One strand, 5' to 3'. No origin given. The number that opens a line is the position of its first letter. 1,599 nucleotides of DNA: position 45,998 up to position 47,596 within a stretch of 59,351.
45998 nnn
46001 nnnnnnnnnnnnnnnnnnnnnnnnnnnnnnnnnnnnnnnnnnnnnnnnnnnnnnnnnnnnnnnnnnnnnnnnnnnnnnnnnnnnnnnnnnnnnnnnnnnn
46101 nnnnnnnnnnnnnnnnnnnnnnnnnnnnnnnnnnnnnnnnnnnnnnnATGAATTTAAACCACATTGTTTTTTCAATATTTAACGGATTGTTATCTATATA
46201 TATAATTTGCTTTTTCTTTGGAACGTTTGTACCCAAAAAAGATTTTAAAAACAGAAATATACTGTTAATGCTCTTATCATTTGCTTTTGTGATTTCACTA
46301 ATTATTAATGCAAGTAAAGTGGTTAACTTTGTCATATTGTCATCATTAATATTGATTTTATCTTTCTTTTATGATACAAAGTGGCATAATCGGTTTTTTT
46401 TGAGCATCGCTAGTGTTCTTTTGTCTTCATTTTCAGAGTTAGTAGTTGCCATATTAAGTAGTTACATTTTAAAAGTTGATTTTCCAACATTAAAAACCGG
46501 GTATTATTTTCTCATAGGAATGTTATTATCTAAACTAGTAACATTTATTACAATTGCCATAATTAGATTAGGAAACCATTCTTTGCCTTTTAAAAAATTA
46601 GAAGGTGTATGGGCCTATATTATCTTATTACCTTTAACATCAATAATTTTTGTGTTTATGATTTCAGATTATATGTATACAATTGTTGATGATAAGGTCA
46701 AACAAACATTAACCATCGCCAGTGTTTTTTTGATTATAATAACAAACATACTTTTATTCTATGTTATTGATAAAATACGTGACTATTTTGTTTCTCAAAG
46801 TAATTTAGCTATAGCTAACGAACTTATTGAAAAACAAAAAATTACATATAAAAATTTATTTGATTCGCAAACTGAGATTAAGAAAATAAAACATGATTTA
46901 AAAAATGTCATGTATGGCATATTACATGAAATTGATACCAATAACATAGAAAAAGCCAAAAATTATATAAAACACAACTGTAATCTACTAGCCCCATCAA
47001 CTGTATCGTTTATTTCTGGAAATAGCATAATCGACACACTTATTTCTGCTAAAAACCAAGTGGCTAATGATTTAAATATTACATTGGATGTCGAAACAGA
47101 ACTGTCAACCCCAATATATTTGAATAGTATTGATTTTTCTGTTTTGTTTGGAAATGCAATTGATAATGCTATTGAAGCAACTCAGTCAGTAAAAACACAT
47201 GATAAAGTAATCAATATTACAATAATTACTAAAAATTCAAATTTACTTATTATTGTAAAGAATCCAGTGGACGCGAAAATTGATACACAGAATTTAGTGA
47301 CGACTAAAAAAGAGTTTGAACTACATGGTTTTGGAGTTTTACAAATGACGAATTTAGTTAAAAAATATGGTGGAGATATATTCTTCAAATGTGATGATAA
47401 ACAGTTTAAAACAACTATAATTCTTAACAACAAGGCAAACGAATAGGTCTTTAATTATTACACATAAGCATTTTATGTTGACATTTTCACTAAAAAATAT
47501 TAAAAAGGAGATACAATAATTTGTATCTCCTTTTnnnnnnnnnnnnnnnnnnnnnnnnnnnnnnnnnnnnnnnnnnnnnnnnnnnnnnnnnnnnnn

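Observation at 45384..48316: Complete agr-type quorum-sensing cassette, including an AgrD-like gene missing from the ORF track, divergent from the RiPP operon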

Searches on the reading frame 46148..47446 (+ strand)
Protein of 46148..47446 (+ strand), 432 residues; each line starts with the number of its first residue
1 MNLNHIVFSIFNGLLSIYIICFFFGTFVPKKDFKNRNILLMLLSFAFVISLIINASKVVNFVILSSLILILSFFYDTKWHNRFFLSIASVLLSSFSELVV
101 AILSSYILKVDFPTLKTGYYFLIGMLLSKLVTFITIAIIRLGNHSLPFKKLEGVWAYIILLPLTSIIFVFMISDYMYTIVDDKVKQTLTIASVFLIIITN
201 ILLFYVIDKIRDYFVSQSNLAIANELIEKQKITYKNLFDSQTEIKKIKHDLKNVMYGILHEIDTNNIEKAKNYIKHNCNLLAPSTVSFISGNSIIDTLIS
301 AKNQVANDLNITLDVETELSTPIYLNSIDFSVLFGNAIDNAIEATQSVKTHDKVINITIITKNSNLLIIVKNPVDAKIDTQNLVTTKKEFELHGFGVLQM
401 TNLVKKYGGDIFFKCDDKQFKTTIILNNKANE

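Call 3: search_protein_families(library=pfam, proteins=[window:46148-47446:+], max_evalue=0.01)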
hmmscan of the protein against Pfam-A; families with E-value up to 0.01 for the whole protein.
window:46148-47446:+ (432 aa): 2 families
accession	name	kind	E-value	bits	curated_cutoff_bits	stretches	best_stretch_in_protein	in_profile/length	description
PF14501.12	HATPase_c_5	-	1.3e-22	80.1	22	1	325-426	1-101/102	GHKL domain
PF02518.31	HATPase_c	-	0.00027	21.8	26.4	1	332-424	8-103/111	Histidine kinase-, DNA gyrase B-, and HSP90-like ATPase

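Call 4: search_protein_families(library=ncbifam, proteins=[window:46148-47446:+], max_evalue=0.01)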
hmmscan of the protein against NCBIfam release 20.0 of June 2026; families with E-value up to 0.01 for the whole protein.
window:46148-47446:+ (432 aa): 1 family
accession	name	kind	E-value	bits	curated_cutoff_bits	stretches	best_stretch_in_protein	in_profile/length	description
NF011627.0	PRK15053.1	equivalog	5.9e-05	21.8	656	1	293-414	393-524/552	sensor histidine kinase DpiB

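Call 23: find_related_loci(query=A1, collection=genome_contigs, flank=10000)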
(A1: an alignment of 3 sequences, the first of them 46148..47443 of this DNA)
Query A1 (432 aa) in genome_contigs; peptide patterns used: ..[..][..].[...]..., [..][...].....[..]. (x = any residue, [..] = any of these).
25 stretches matched a pattern, but none encodes a relative of the query by tblastn (E <= 1e-3).

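Call 24: find_related_loci(query=A1, collection=metagenome_contigs, flank=10000)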
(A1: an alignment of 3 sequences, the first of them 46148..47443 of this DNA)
Query A1 (432 aa) in metagenome_contigs; peptide patterns used: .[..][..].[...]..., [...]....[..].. (x = any residue, [..] = any of these).
600 stretches matched a pattern, but none encodes a relative of the query by tblastn (E <= 1e-3).

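Call 25: find_related_loci(query=A1, collection=viral_contigs, flank=10000)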
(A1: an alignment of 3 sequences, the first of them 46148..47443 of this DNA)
Query A1 (432 aa) in viral_contigs; peptide patterns used: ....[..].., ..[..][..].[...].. (x = any residue, [..] = any of these).
264 stretches matched a pattern, but none encodes a relative of the query by tblastn (E <= 1e-3).

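Call 26: find_homologous_proteins(query=window:46148-47443:+, max_evalue=1e-20)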
Query window:46148-47443:+ (432 aa): 108 proteins with E <= 1e-20 among 8000 candidates.
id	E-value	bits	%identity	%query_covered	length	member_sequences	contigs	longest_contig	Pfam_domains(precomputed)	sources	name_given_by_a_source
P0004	2.9e-259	878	96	100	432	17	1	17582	PF14501.13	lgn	-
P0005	2.2e-181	622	96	71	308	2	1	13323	PF02518.32,PF14501.13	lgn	-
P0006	2.6e-153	529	58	100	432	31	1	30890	PF14501.13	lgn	-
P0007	3.2e-153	529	58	100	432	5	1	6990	PF14501.13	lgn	-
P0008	5.5e-152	525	57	100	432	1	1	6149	PF02518.32,PF14501.13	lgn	-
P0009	1.8e-151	523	57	100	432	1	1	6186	PF14501.13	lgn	-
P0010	2.8e-149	516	55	100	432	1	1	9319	PF14501.13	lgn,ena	-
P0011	3.7e-149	515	56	100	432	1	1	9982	PF14501.13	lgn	-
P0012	3.9e-147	509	55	100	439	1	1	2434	PF14501.13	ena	-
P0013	6.6e-140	485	52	100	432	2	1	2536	PF14501.13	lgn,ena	-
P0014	3.2e-139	483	54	99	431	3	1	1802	PF14501.13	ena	-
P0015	3.4e-139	483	53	100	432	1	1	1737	PF14501.13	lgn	-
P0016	3.4e-139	483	53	100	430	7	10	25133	PF14501.13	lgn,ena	-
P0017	1.6e-137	477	51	100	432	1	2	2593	PF14501.13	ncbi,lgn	-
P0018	2.2e-137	477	48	100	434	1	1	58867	PF02518.32,PF14501.13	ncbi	-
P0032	1.1e-127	445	52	98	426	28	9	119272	PF14501.13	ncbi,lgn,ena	-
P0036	1.3e-125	438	49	99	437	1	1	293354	PF14501.13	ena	-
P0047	3.4e-112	394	48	98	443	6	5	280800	PF02518.32,PF14501.13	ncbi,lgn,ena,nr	ncbi:MAG: GHKL domain-containing protein [Clostridia bacterium]|nr:GHKL domain-containing protein [C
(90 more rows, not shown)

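Call 27: find_encoding_contigs(protein=P0004, flank=10000, max_places=2)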
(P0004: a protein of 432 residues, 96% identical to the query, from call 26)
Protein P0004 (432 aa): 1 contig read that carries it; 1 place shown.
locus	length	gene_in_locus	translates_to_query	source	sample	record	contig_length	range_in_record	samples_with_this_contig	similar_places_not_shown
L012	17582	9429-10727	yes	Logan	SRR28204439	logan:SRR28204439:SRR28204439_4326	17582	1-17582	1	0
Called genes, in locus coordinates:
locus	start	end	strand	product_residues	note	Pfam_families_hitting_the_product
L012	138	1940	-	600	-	PF00005:ABC_tran, PF13304:AAA_21 (faint)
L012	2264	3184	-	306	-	-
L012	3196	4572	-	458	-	PF13353:Fer4_12, PF04055:Radical_SAM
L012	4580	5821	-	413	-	PF00501:AMP-binding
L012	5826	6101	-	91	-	PF00550:PP-binding, PF14573:PP-binding_2 (weak)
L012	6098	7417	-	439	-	PF00501:AMP-binding, PF13193:AMP-binding_C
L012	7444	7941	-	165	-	PF00881:Nitroreductase, PF14512:TM1586_NiRdase (weak), PF00881:Nitroreductase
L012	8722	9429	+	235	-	PF00072:Response_reg, PF04397:LytTR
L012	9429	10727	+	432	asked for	PF14501:HATPase_c_5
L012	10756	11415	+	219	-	PF04647:AgrB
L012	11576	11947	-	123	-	-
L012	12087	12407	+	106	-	PF13560:HTH_31 (weak), PF12844:HTH_19, PF01381:HTH_3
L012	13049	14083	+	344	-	-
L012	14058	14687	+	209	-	-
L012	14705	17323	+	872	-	PF00535:Glycos_transf_2, PF10111:Glyco_tranf_2_2, PF13641:Glyco_tranf_2_3 (weak), PF04464:Glyphos_transf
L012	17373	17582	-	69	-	?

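Call 28: find_encoding_contigs(protein=P0006, flank=10000, max_places=2)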
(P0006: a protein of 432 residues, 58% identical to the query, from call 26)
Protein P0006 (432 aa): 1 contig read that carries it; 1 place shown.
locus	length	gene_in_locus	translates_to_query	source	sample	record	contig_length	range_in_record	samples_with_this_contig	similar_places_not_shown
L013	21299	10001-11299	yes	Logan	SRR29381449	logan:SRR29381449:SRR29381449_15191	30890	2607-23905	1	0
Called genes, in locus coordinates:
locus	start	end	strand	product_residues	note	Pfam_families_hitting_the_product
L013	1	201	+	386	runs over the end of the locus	PF01381:HTH_3, PF12844:HTH_19, PF13560:HTH_31 (weak), PF06114:Peptidase_M78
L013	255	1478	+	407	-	PF01966:HD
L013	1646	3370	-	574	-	PF01326:PPDK_N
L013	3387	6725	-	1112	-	PF00149:Metallophos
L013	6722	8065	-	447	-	PF04677:CwfJ_C_1 (weak), PF11969:DcpS_C, PF01230:HIT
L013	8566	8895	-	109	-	-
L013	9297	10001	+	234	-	PF00072:Response_reg, PF04397:LytTR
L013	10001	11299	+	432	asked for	PF14501:HATPase_c_5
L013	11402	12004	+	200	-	PF04647:AgrB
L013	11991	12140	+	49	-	-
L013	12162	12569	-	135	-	-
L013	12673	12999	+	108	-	PF13560:HTH_31 (weak), PF12844:HTH_19, PF01381:HTH_3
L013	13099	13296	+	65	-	-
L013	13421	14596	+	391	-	-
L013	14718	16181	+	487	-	PF14907:NTP_transf_5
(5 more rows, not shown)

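Call 29: find_encoding_contigs(protein=P0032, flank=10000, max_places=3)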
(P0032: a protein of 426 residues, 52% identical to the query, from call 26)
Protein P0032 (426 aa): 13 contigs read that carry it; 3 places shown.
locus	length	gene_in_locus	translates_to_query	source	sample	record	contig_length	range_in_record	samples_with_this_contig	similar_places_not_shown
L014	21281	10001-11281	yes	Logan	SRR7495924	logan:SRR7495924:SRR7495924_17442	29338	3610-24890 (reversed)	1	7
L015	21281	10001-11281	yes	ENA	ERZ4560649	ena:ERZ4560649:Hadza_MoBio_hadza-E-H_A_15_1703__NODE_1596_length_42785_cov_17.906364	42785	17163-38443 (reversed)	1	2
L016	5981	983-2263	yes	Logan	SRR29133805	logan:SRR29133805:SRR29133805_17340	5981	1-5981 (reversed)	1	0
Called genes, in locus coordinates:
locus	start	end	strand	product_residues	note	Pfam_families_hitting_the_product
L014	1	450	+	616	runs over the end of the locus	-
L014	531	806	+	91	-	PF00216:Bac_DNA_binding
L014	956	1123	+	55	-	-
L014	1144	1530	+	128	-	-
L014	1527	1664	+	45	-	-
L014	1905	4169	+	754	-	PF14490:HHH_RecD2, PF13245:AAA_19, PF13604:AAA_30, PF01443:Viral_helicase1 (weak), PF18335:SH3_13, PF01443:Viral_helicase1 (weak), PF13538:UvrD_C_2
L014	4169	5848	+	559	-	PF01368:DHH, PF02272:DHHA1, PF17768:RecJ_OB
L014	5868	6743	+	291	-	-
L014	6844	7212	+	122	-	PF02452:PemK_toxin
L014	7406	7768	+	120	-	-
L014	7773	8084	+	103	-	-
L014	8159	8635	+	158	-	PF02534:T4SS-DNA_transf (weak)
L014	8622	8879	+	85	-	PF13730:HTH_36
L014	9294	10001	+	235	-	PF00072:Response_reg, PF04397:LytTR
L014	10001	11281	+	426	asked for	PF14501:HATPase_c_5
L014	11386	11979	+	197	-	PF04647:AgrB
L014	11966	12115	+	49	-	-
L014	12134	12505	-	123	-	-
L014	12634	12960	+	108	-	PF13560:HTH_31, PF12844:HTH_19, PF01381:HTH_3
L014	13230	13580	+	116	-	-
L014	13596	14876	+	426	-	PF04055:Radical_SAM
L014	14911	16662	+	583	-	PF00082:Peptidase_S8 (weak), PF07755:DUF1611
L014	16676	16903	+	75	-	-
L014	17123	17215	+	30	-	-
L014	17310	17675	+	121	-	-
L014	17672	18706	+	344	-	PF04055:Radical_SAM, PF13186:SPASM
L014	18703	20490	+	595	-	PF00005:ABC_tran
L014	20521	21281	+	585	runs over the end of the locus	PF00664:ABC_membrane (weak), PF00005:ABC_tran, PF13304:AAA_21 (faint)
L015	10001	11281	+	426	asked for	PF14501:HATPase_c_5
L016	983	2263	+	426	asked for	PF14501:HATPase_c_5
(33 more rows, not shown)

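Call 31: find_encoding_contigs(protein=P0036, flank=10000, max_places=1)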
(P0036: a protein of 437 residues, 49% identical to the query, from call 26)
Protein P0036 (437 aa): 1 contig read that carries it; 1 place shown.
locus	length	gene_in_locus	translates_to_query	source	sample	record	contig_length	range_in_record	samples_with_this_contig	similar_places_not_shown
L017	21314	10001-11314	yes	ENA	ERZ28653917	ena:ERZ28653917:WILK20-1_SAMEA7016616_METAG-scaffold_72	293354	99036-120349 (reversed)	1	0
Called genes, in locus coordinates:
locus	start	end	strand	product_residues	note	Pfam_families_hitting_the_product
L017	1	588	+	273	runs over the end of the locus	PF03419:Peptidase_U4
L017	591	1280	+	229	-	PF04542:Sigma70_r2, PF08281:Sigma70_r4_2 (faint), PF04545:Sigma70_r4, PF01381:HTH_3 (weak)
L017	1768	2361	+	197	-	PF12822:ECF_trnsprt, PF09515:Thia_YuaJ (weak)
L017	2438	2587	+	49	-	-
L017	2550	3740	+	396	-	PF00438:S-AdoMet_synt_N, PF02772:S-AdoMet_synt_M, PF02773:S-AdoMet_synt_C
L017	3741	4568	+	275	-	PF10418:DHODB_Fe-S_bind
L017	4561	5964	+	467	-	PF14691:Fer4_20, PF02826:2-Hacid_dh_C (faint), PF01262:AlaDh_PNT_C (faint), PF03486:HI0933_like (faint), PF07992:Pyr_redox_2, PF13450:NAD_binding_8 (weak), PF13738:Pyr_redox_3 (weak), PF00070:Pyr_redox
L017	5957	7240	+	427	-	PF01053:Cys_Met_Meta_PP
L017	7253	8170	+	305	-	PF04204:HTS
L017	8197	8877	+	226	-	PF13263:PHP_C (faint)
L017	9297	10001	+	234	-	PF00072:Response_reg, PF04397:LytTR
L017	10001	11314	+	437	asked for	PF14501:HATPase_c_5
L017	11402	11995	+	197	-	PF04647:AgrB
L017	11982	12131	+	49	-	-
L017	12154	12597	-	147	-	-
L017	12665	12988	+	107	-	PF13560:HTH_31 (weak), PF12844:HTH_19, PF01381:HTH_3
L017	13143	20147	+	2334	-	PF20148:DUF6531 (weak), PF14200:RicinB_lectin_2, PF25023:TEN_YD-shell, PF05593:RHS_repeat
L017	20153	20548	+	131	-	-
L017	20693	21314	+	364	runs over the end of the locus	PF05593:RHS_repeat (weak), PF15607:Ntox44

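Call 32: find_encoding_contigs(protein=P0047, flank=10000, max_places=2)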
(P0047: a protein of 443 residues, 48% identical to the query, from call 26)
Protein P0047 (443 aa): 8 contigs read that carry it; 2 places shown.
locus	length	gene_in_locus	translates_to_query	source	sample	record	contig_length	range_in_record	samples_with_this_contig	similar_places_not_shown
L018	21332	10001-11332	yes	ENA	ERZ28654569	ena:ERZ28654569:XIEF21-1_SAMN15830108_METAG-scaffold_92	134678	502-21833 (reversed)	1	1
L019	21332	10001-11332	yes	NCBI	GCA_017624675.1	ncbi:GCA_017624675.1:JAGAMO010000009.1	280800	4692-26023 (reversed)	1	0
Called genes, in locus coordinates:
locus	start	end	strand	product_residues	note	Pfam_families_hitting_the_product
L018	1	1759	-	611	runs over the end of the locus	PF00239:Resolvase, PF07508:Recombinase, PF13408:Zn_ribbon_recom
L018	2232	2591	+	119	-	PF13560:HTH_31 (weak), PF12844:HTH_19 (faint), PF01381:HTH_3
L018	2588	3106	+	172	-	PF06114:Peptidase_M78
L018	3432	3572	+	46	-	PF07295:DUF1451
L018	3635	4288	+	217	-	-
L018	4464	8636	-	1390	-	-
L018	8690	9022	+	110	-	-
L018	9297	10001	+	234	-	PF00072:Response_reg, PF04397:LytTR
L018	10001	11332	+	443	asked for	PF02518:HATPase_c (weak), PF14501:HATPase_c_5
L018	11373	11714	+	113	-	-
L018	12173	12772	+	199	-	PF04647:AgrB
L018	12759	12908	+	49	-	-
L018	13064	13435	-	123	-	-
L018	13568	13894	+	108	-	PF13560:HTH_31 (weak), PF12844:HTH_19, PF01381:HTH_3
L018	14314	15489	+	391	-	-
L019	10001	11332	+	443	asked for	PF02518:HATPase_c (weak), PF14501:HATPase_c_5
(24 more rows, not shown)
